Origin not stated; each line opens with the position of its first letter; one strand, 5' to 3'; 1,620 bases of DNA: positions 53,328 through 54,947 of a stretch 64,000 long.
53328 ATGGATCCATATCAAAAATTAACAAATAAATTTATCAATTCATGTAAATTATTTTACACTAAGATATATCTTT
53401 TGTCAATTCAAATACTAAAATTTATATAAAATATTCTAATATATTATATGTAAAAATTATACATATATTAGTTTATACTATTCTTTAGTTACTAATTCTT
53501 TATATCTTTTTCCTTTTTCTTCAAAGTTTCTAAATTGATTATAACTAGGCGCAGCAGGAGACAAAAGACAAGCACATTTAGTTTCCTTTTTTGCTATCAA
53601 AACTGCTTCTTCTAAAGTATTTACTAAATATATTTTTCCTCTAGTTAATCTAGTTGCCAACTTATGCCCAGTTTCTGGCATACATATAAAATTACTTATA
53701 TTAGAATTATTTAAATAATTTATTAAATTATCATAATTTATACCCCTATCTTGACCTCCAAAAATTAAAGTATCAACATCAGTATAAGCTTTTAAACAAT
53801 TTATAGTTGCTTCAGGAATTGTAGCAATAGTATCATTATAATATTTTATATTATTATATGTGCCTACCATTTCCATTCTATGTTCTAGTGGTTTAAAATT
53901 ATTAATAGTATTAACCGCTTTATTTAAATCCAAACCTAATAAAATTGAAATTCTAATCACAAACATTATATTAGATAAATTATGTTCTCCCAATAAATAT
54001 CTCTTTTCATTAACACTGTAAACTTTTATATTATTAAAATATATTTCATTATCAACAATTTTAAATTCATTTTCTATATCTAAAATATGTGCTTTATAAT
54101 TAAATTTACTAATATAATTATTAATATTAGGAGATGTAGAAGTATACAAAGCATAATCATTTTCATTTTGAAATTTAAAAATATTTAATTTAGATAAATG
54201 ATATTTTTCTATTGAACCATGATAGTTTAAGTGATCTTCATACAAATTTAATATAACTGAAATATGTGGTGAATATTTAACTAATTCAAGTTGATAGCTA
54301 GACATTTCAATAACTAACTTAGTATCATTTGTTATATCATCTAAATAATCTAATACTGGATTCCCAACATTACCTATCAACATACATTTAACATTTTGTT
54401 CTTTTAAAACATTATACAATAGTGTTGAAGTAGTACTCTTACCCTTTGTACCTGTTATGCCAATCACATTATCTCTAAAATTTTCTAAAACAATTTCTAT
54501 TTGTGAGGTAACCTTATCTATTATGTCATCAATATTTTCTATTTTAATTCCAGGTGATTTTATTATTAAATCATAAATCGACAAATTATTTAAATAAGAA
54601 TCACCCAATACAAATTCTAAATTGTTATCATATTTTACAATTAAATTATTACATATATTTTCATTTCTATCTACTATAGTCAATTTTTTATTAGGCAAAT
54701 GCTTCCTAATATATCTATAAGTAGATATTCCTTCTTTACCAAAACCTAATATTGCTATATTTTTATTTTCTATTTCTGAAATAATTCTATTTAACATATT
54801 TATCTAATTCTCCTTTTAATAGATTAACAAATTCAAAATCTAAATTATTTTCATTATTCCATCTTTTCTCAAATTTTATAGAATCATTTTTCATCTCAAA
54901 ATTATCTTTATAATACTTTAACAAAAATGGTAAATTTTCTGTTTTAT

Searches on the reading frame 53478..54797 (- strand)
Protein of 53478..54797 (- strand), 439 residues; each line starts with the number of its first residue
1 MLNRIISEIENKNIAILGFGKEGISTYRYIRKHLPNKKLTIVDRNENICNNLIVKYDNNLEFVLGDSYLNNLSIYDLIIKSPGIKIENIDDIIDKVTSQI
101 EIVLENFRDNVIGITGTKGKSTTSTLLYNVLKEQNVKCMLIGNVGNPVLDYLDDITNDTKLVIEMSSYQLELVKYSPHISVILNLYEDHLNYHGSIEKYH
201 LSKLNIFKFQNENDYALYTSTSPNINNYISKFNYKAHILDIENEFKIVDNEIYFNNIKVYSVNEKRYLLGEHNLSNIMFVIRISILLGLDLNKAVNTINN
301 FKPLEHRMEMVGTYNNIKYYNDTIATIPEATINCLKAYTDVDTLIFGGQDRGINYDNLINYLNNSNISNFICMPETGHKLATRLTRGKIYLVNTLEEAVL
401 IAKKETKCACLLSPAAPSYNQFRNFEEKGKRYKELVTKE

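Call 66: search_protein_families(library=pfam, proteins=[window:53478-54797:-], max_evalue=0.001)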
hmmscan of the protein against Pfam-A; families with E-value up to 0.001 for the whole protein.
window:53478-54797:- (439 aa): 3 families
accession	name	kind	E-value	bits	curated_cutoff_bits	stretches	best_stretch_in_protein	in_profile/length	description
PF08245.18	Mur_ligase_M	-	3e-24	86.6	24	1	114-281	1-197/200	Mur ligase middle domain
PF21799.2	MurD-like_N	-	2.6e-07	31.3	27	1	12-102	1-86/88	Mur ligase MurD-like, N-terminal domain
PF02875.26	Mur_ligase_C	-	1.3e-05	26.4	28.4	1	306-402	1-111/127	Mur ligase, glutamate ligase domain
